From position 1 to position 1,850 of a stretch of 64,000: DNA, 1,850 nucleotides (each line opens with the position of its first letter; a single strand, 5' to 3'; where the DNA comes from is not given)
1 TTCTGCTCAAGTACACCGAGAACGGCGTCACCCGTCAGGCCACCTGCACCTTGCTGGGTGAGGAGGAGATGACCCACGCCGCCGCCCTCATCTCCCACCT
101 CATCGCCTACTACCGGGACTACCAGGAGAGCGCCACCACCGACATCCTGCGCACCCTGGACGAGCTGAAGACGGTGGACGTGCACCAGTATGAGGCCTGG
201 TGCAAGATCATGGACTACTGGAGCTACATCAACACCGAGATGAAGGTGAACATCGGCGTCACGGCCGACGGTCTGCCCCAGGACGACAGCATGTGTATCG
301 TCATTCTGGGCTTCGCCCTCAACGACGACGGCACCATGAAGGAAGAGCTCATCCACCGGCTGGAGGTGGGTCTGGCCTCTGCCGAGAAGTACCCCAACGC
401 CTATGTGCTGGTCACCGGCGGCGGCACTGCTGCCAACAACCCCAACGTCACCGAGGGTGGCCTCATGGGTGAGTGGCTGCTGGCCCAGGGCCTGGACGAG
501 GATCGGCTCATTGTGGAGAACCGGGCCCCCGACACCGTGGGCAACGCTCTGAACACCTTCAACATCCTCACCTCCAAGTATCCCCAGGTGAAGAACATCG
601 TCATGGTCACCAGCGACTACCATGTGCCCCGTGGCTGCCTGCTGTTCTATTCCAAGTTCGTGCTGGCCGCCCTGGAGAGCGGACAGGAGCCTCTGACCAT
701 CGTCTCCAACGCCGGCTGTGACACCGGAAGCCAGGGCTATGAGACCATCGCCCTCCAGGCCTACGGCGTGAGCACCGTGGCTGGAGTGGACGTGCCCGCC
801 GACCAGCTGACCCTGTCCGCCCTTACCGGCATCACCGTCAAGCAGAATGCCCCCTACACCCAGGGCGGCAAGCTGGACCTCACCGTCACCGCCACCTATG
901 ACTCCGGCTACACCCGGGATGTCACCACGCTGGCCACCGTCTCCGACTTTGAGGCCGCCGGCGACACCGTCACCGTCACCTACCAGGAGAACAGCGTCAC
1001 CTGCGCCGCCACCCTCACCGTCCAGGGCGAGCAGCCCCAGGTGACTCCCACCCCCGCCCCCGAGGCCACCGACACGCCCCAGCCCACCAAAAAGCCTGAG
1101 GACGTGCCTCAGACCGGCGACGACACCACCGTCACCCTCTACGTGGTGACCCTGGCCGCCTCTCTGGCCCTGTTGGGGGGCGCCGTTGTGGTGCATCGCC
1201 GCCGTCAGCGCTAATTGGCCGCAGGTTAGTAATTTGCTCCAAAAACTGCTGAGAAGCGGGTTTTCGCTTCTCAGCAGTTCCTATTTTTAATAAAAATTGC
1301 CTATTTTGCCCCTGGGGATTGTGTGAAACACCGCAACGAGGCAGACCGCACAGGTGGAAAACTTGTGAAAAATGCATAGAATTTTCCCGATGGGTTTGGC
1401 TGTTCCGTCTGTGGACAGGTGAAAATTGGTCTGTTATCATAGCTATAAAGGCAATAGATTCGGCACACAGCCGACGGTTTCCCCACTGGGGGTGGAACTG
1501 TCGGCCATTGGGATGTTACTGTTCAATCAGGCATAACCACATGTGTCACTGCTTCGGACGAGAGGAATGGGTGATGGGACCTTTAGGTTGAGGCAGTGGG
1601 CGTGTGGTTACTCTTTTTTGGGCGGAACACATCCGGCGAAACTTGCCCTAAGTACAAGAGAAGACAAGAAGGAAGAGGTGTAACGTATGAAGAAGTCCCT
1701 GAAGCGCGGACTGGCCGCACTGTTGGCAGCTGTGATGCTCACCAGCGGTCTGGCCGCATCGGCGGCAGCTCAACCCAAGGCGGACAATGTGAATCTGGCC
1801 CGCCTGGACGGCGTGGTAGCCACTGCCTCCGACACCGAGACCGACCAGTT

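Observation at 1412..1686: RAT/terminator attenuator on a surface GH20 gene; first half of a putative antitermination regulon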

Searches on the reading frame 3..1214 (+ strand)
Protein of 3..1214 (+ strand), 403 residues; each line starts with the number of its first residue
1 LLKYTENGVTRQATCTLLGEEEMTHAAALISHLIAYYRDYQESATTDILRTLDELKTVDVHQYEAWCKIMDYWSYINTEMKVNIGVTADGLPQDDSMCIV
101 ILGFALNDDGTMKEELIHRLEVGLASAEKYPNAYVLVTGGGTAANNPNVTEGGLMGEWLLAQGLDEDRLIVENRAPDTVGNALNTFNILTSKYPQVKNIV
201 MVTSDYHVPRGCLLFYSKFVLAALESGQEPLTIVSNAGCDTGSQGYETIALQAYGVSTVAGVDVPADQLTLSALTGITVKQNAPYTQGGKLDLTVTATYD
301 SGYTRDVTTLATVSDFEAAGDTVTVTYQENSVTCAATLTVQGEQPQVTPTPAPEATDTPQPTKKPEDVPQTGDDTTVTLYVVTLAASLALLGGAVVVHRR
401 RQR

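Call 14: search_protein_families(library=pfam, proteins=[window:3-1214:+], max_evalue=0.001)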
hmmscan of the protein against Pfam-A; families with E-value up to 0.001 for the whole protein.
window:3-1214:+ (403 aa): 1 family
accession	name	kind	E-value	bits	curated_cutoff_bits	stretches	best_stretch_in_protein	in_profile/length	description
PF02698.23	DUF218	-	1.7e-18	67.3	27.6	1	98-218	2-103/133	DUF218 domain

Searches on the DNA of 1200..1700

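Call 3: search_rna_families(source=window, start=1200, end=1700, threshold=evalue, max_evalue=10, show_alignments=3)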
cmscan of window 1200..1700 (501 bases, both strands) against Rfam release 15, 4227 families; matches with E-value up to 10: 5.
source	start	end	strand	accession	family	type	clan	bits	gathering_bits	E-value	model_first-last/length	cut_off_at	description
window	1242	1281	-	RF00744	mir-361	Gene; miRNA;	-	16.6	70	1.5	1-71/71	no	mir-361 microRNA precursor family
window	1241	1282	-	RF03757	mir-6536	Gene; miRNA;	-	16.5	100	2.3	1-81/81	no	mir-6536 microRNA precursor family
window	1239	1284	-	RF04228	MIR6140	Gene; miRNA;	-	14.8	140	6.8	1-165/165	no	MIR6140 microRNA precursor family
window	1245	1278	+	RF03757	mir-6536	Gene; miRNA;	-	14.3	100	8.9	1-81/81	no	mir-6536 microRNA precursor family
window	1519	1592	-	RF01985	ZEB2_AS1_2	Gene; lncRNA;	-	12.5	70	2.5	1-61/61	no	ZEB2 antisense RNA 1 conserved region 2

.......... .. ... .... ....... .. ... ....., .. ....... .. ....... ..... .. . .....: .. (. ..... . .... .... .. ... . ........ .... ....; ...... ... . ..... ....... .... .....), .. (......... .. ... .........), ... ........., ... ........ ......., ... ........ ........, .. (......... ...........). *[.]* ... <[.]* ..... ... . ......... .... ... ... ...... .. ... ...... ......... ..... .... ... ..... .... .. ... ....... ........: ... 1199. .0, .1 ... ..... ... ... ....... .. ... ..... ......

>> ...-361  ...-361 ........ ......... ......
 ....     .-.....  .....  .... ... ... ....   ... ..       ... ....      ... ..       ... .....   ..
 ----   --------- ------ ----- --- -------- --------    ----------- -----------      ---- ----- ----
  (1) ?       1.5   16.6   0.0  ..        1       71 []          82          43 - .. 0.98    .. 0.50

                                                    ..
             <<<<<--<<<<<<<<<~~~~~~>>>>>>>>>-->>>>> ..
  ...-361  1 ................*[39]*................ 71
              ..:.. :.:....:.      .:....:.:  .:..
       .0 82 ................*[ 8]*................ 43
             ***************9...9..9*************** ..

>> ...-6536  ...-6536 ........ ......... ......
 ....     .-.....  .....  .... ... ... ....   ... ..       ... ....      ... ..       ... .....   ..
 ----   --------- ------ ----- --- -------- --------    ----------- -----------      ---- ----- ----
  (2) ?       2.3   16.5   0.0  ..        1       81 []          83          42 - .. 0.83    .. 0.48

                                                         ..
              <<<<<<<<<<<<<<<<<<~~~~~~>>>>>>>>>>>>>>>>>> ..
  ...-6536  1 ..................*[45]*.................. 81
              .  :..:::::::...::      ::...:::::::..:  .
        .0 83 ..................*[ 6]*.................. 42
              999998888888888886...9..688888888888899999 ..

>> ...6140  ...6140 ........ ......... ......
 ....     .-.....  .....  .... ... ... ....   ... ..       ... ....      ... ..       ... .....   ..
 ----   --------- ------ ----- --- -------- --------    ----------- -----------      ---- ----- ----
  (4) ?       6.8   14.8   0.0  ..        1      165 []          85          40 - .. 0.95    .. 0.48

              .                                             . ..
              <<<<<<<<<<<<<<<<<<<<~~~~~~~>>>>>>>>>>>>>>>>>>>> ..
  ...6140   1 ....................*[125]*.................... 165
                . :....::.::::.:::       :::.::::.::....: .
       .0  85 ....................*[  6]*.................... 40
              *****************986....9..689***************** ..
